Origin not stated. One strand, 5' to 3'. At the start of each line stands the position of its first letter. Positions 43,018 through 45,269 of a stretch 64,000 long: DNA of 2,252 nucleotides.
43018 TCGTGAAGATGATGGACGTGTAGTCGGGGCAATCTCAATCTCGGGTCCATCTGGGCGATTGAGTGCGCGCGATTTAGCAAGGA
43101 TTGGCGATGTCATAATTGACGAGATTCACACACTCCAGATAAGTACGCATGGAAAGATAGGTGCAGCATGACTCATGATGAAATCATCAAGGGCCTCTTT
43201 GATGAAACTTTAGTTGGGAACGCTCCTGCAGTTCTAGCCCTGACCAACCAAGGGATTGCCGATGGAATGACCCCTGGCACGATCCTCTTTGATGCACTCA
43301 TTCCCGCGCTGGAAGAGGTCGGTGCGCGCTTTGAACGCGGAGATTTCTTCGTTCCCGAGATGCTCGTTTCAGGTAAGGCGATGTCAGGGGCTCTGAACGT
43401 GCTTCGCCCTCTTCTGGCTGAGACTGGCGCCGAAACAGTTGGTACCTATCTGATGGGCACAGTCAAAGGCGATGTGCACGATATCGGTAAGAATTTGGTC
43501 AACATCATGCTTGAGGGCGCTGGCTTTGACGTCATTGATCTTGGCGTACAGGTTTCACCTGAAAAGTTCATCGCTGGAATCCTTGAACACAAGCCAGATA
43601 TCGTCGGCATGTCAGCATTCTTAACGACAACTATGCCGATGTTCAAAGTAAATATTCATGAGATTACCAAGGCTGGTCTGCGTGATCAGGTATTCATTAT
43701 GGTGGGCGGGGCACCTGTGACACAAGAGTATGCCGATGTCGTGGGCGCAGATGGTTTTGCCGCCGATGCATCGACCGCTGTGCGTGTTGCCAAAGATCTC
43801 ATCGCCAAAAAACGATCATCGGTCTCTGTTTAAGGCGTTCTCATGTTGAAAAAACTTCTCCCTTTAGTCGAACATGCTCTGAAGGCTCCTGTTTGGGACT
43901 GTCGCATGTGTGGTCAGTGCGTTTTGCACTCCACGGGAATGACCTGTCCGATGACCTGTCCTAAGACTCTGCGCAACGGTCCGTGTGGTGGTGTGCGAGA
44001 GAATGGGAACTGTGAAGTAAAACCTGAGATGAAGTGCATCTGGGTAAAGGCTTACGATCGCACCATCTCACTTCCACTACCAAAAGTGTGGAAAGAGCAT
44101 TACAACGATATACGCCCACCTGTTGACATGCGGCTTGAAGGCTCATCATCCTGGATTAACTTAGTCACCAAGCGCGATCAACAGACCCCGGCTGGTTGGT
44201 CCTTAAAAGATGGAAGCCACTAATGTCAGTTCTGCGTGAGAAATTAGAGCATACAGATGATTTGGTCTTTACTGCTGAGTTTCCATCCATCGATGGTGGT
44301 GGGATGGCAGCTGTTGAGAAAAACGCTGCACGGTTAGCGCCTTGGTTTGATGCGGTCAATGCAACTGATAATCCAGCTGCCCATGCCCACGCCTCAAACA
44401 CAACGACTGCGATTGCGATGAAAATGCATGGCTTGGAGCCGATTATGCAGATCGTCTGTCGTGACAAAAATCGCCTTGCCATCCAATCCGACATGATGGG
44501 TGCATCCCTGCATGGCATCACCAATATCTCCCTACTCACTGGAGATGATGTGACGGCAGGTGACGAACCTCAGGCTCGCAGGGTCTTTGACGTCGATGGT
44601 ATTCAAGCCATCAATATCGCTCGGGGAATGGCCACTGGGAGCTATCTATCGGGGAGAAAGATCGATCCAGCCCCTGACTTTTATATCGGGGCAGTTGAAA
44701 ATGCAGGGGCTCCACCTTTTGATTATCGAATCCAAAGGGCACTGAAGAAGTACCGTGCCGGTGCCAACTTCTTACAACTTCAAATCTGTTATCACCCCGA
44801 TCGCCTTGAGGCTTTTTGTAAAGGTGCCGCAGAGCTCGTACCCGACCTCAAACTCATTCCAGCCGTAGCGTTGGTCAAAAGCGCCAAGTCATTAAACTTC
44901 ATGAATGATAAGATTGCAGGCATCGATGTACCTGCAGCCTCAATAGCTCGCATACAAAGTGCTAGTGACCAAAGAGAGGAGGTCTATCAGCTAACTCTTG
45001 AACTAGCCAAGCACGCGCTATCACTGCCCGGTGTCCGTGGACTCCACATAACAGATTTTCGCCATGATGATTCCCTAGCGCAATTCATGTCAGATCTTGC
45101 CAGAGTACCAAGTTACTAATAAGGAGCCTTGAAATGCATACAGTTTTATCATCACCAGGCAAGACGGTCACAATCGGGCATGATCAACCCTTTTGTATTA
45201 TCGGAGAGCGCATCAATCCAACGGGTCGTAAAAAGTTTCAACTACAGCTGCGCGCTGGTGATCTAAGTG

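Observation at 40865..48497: Complete corrinoid-dependent glycine betaine demethylation module in an apparently aerobic, streamlined actinobacterial context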

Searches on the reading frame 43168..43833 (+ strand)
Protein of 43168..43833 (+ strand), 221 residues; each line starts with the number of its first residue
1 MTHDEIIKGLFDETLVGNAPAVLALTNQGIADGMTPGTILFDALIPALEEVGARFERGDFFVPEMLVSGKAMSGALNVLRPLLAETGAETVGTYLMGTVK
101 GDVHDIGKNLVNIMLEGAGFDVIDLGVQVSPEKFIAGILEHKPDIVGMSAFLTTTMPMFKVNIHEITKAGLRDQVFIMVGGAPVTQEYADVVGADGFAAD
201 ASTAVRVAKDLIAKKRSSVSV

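Call 4: search_protein_families(library=pfam, proteins=[window:43168-43833:+])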
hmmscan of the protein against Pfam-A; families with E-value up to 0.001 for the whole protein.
window:43168-43833:+ (221 aa): 2 families
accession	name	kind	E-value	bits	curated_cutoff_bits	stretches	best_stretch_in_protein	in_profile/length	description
PF02310.24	B12-binding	-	3.5e-28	98.3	32.1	1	94-199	3-114/121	B12 binding domain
PF02607.22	B12-binding_2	-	4.8e-15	55.9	23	1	11-79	6-73/74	B12 binding domain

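Call 5: search_protein_families(library=ncbifam, proteins=[window:43168-43833:+])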
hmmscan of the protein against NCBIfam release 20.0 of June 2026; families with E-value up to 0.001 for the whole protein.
window:43168-43833:+ (221 aa): 15 families
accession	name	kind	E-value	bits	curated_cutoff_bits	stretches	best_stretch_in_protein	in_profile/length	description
NF047996.1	corrin_MtgC_2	exception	2.8e-58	196.9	370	1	5-213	3-211/212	glycine betaine-specific corrinoid protein MtgC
NF041607.1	dimeth_corrin_MtbC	equivalog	4.2e-51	173.4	350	1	18-211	9-202/203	dimethylamine corrinoid protein MtbC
TIGR02370.1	pyl_corrinoid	subfamily_domain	3e-49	167.1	215.3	1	20-204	12-197/197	methyltransferase cognate corrinoid protein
NF047995.1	corrinoid_MtgC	exception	1.6e-45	155.2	310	1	5-214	3-215/215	glycine betaine-specific corrinoid protein MtgC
TIGR02082.1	metH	equivalog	1.8e-36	125.2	1010.85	1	34-217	674-863/1182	methionine synthase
NF040669.1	MtaC2_Meth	equivalog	2.8e-33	115.4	450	1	3-215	39-249/267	methanol--corrinoid protein MtaC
NF040655.1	MtaC_Meth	equivalog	6.3e-31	107.3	420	1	3-214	32-240/253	methanol--corrinoid protein MtaC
NF007024.0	PRK09490.1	equivalog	8.7e-30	103.3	1497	1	39-217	694-881/1234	methionine synthase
NF002612.0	PRK02261.1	equivalog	1.5e-12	47.3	110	1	93-184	5-95/148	methylaspartate mutase subunit S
TIGR01501.1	MthylAspMutase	equivalog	5.8e-10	39.1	135.8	1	93-189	3-100/134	methylaspartate mutase subunit S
TIGR00640.1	acid_CoA_mut_C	subfamily_domain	8e-10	38.8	57.45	1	101-190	12-100/132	methylmalonyl-CoA mutase C-terminal domain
NF040743.1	ornith_mutase_E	equivalog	1.4e-08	33.2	800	1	95-217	599-728/730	D-ornithine 4,5-aminomutase subunit OraE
NF052385.1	Lys_5_6_beta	equivalog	3.3e-07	30.3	280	1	118-211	137-233/241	lysine 5,6-aminomutase subunit beta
NF052513.1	TransRegCarH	equivalog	3.8e-05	23.1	400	1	34-194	110-261/274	HTH-type transcriptional repressor CarH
NF006944.0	PRK09426.1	equivalog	5.2e-05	21.4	876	1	98-199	596-698/721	methylmalonyl-CoA mutase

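Call 36: search_solved_structures(query=window:43168-43833:+, show_alignments=1)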
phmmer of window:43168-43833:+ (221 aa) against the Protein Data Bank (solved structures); distinct sequences matched with E-value up to 0.001: 27.
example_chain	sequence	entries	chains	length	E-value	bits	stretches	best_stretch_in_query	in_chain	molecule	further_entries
1y80_A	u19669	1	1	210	7.1e-51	176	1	9-212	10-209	Predicted cobalamin binding protein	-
7xcn_M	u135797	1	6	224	4.8e-40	140.7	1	25-209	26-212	Trimethylamine methyltransferase corrinoid protein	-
4jgi_A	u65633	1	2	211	2.8e-32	115.3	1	40-209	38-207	Putative uncharacterized protein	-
3ezx_A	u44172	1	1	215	3.8e-31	111.6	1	5-210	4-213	Monomethylamine corrinoid protein 1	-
8ssd_A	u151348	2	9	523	6.4e-25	91.3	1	26-208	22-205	Methionine synthase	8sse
9cbp_A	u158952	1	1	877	1.1e-24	90.5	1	26-194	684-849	Methionine synthase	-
8ssc_A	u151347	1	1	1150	1.6e-24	90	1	26-194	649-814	Methionine synthase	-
9cbr_A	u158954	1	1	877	6.4e-24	88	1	26-194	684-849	Methionine synthase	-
9cbq_A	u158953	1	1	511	6.4e-24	88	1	26-194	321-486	Methionine synthase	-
9cbo_A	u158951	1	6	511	8.6e-24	87.6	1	26-194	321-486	Methionine synthase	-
8g3h_A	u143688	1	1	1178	6.2e-22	81.5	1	34-191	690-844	Methionine synthase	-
1bmt_A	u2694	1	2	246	1.9e-21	79.9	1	35-191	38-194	METHIONINE SYNTHASE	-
2i2x_B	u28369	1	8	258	8.1e-21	77.9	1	10-213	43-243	Methyltransferase 1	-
3bul_A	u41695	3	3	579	9.8e-21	77.6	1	34-191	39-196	Methionine synthase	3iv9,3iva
1k7y_A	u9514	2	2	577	3.9e-19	72.4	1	35-191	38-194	methionine synthase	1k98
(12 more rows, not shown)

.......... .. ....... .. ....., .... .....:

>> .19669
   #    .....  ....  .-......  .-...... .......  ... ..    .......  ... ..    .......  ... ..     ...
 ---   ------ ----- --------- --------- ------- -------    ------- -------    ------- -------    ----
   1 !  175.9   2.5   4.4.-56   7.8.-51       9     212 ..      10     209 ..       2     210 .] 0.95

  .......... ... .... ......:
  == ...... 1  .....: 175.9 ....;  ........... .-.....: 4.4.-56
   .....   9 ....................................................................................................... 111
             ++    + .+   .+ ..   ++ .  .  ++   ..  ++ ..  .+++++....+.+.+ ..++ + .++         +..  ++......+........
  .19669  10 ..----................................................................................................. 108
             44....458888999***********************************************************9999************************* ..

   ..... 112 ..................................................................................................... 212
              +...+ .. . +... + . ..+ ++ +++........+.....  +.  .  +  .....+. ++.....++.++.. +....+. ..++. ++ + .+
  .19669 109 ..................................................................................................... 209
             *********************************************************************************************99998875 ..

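Call 66: search_dna_similar(query=window:43168-43833:+, collection=plasmids, mode=protein, max_rows=25)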
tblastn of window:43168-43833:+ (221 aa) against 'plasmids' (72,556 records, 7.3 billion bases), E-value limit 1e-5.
Records with a match: 139; places in all: 146; records where one place covers at least 80% of the query: 21.
Best place of each record, by identity: <60% 139.
By first word of the organism name: Streptomyces 49; Escherichia 8; Rhodococcus 8; Phyllobacterium 6; Acinetobacter 6; Paracoccus 4; Sinorhizobium 4; Acaryochloris 3; Aminobacter 2; Tritonibacter 2; and 42 more.
By predicted mobility (MOB-suite, as given by PLSDB): non-mobilizable 107; mobilizable 23; conjugative 9.
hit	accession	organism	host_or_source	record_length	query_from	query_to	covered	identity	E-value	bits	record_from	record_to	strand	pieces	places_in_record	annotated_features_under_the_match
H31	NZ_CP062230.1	Mesorhizobium onobrychidis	Sainfoin,pure bacterial culture,Nodule ...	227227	3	217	97%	48.4%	1e-51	186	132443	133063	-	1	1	B12-binding domain-containing protein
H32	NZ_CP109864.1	Paracoccus aminovorans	bacteria,human fecal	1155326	3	221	99%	46.1%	1e-48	177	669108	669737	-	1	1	record has no annotation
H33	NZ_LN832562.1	Paracoccus aminovorans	-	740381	3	221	99%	46.1%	1e-48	177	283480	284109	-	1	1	B12-binding domain-containing protein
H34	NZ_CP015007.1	Aminobacter aminovorans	cell culture,soil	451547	1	217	98%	46.1%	1e-51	186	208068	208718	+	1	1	B12-binding domain-containing protein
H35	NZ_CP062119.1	Aminobacter sp. SR38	bacterial pure culture,soil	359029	1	217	98%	46.1%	1e-51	185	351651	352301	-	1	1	B12-binding domain-containing protein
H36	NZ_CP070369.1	Paracoccus methylovorus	whole organism,grassland soil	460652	1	217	98%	45.6%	2e-52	187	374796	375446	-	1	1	B12-binding domain-containing protein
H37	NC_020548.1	Azoarcus sp. KH32C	-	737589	3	213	95%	46.9%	2e-47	173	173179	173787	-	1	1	corrinoid protein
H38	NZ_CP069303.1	Shinella sp. PSBB067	monoisolate,Minnesota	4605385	1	217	98%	45.2%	1e-48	177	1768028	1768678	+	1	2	none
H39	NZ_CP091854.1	Terrarubrum flagellatum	cell culture,forest soil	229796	3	214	96%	45.8%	3e-47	173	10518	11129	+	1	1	B12-binding domain-containing protein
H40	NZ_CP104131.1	Sinorhizobium sp. K101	Phaseolus vulgaris,cell ...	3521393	1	220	100%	44.1%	3e-49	179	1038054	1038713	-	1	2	none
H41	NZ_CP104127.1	Sinorhizobium sp. M103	Phaseolus vulgaris,cell ...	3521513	1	220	100%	44.1%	3e-49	179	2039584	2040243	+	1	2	none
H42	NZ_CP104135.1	Sinorhizobium sp. C101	Phaseolus vulgaris,cell ...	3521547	1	220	100%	44.1%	3e-49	179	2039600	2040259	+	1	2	none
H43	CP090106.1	Sinorhizobium meliloti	Medicago,Cell culture,Plant nodule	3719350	1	220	100%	44.1%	5e-49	178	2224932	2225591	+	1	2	cobalamin-binding protein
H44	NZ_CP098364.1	Paracoccus sp. TOH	cell cuture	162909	3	217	97%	45.1%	9e-49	177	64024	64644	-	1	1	B12-binding domain-containing protein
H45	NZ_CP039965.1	Pseudorhodobacter turbinis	single bacterial isolate,Turban shell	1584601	1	219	99%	43.4%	5e-46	169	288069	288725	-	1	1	record has no annotation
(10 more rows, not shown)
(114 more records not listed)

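Call 67: get_annotated_region(hit=H36, flank=12000)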
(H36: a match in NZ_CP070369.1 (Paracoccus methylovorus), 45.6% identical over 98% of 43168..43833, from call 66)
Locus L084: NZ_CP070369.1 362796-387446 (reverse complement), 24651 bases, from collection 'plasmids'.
description: Paracoccus methylovorus strain H4-D09 plasmid p1, complete sequence
organism: Paracoccus methylovorus (NCBI taxid 2812658)
taxonomy: Bacteria; Pseudomonadota; Alphaproteobacteria; Rhodobacterales; Paracoccaceae; Paracoccus; Paracoccus methylovorus
host: -; source: whole organism,grassland soil; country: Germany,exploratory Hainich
typing (MOB-suite, as given by PLSDB): non-mobilizable; replicon rep_cluster_560
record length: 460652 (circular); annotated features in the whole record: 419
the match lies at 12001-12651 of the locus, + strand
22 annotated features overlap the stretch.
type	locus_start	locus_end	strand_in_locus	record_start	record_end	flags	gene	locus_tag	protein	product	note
CDS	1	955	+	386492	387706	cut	-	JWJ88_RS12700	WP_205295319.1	M24 family metallopeptidase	-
CDS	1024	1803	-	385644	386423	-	-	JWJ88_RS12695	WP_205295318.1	creatininase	GO:0046449 - creatinine metabolic process [Evidence IEA]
CDS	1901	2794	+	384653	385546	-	-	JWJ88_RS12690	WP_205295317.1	LysR substrate-binding domain-containing protein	-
CDS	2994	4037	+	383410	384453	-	-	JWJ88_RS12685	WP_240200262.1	spermidine/putrescine ABC transporter substrate-binding protein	GO:0015846 - polyamine transport [Evidence IEA]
CDS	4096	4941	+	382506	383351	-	-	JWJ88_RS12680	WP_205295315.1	ABC transporter permease subunit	GO:0055085 - transmembrane transport [Evidence IEA]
CDS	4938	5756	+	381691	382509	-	-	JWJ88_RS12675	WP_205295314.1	ABC transporter permease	GO:0055085 - transmembrane transport [Evidence IEA]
CDS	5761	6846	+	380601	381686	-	-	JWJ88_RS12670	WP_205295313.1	ABC transporter ATP-binding protein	-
CDS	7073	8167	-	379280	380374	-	-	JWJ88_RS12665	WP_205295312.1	IS630 family transposase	-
CDS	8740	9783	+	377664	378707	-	-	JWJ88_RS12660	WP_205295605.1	GlxA family transcriptional regulator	-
CDS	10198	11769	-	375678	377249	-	-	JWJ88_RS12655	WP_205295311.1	trimethylamine methyltransferase family protein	-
CDS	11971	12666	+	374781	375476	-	-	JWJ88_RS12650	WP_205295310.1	B12-binding domain-containing protein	-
CDS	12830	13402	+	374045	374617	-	-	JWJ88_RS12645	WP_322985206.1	DUF1638 domain-containing protein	-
CDS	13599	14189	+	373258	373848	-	-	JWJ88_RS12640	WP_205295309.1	methylenetetrahydrofolate reductase C-terminal domain-containing protein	-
CDS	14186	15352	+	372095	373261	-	-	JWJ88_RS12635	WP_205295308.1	methylenetetrahydrofolate reductase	-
CDS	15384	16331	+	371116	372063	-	-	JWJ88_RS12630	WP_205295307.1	methyltetrahydrofolate cobalamin methyltransferase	-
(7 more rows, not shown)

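Call 68: get_annotated_region(hit=H43, flank=14000)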
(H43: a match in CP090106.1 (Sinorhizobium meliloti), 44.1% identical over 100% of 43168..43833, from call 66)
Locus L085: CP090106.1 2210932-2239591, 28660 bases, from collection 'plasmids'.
description: Sinorhizobium meliloti strain Ak57 plasmid pSymB, complete sequence
organism: Sinorhizobium meliloti (NCBI taxid 382)
taxonomy: Bacteria; Pseudomonadota; Alphaproteobacteria; Hyphomicrobiales; Rhizobiaceae; Sinorhizobium; Sinorhizobium meliloti
host: -; source: Medicago,Cell culture,Plant nodule; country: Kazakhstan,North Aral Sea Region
typing (MOB-suite, as given by PLSDB): non-mobilizable
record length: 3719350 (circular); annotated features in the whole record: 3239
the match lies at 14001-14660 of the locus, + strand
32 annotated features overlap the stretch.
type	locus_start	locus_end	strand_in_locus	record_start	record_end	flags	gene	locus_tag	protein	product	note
CDS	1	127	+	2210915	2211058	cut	-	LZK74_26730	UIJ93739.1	hypothetical protein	-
CDS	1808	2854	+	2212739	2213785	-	-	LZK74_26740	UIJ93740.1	glycine betaine/L-proline ABC transporter ATP-binding protein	-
CDS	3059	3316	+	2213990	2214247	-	-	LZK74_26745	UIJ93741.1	type II toxin-antitoxin system ParD family antitoxin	-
CDS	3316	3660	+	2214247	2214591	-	-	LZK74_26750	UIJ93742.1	type II toxin-antitoxin system RelE/ParE family toxin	-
CDS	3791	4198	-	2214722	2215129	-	-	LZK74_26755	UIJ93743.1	tautomerase family protein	-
CDS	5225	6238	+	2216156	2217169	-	bmt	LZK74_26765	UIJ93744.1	betaine--homocysteine S-methyltransferase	-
CDS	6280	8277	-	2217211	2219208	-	-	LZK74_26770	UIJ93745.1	acyltransferase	-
CDS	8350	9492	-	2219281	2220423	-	-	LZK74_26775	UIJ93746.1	pyridoxal phosphate-dependent aminotransferase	-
CDS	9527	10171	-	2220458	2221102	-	-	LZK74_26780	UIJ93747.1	PAS domain-containing protein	-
CDS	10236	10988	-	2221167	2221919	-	-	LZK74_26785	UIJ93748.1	phosphodiester glycosidase family protein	-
CDS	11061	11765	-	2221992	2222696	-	-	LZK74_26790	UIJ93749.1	ferredoxin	-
CDS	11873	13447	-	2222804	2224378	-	-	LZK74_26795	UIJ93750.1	trimethylamine methyltransferase family protein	-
CDS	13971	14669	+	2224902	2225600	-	-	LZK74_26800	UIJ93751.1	cobalamin-binding protein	-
CDS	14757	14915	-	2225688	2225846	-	-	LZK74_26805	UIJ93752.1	entericidin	-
CDS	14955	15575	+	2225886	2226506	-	-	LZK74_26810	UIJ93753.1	DUF1638 domain-containing protein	-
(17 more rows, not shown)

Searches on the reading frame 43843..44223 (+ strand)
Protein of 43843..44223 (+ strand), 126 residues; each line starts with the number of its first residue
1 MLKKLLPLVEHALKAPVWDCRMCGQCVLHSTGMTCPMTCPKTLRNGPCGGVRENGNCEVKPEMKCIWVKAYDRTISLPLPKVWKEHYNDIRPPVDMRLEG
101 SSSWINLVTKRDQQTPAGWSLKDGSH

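Call 4: search_protein_families(library=pfam, proteins=[window:43843-44223:+])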
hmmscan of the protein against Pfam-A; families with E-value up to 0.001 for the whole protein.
window:43843-44223:+ (126 aa): 1 family
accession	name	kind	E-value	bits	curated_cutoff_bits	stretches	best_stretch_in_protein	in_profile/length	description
PF12225.13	DUF5981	-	1.9e-26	92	23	1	9-77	11-79/95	Methylene-tetrahydrofolate reductase C terminal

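Call 5: search_protein_families(library=ncbifam, proteins=[window:43843-44223:+])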
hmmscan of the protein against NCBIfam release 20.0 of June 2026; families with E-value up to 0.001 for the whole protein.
window:43843-44223:+ (126 aa): 0 families

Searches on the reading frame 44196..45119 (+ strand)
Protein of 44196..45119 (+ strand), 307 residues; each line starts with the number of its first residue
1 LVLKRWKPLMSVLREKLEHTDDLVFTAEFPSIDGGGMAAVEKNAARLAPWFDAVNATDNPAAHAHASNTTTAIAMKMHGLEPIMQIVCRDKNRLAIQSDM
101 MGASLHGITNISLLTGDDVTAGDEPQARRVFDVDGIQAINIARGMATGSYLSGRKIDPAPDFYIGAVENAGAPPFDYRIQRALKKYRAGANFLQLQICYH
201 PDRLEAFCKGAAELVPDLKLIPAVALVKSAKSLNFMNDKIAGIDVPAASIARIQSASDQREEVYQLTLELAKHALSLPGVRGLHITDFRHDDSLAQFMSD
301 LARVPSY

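Call 4: search_protein_families(library=pfam, proteins=[window:44196-45119:+])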
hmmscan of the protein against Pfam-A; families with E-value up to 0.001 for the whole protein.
window:44196-45119:+ (307 aa): 1 family
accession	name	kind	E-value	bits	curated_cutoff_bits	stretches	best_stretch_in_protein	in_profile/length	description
PF02219.23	MTHFR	-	2.1e-23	83.5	24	1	42-299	31-284/287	Methylenetetrahydrofolate reductase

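Call 5: search_protein_families(library=ncbifam, proteins=[window:44196-45119:+])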
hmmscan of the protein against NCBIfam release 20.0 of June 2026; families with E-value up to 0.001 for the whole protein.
window:44196-45119:+ (307 aa): 3 families
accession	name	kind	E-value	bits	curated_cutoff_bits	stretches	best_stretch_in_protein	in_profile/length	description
NF006396.0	PRK08645.1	equivalog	1.2e-44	152.4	453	1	51-275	351-573/611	bifunctional homocysteine S-methyltransferase/methylenetetrahydrofolate reductase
TIGR00677.1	fadh2_euk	equivalog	1.6e-10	40.8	310.05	1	61-301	41-275/281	methylenetetrahydrofolate reductase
TIGR00676.1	fadh2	equivalog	1.7e-10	40.7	293.7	1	45-289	25-262/275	methylenetetrahydrofolate reductase [NAD(P)H]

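Call 45: search_solved_structures(query=window:44196-45119:+)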
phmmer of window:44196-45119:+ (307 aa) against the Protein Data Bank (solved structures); distinct sequences matched with E-value up to 0.001: 2.
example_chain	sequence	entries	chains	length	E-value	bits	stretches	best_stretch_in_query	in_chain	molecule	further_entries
6fcx_A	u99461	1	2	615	0.00014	24.5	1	7-289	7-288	Methylenetetrahydrofolate reductase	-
8qa4_A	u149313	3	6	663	0.00017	24.1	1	9-289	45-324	Methylenetetrahydrofolate reductase (NADPH)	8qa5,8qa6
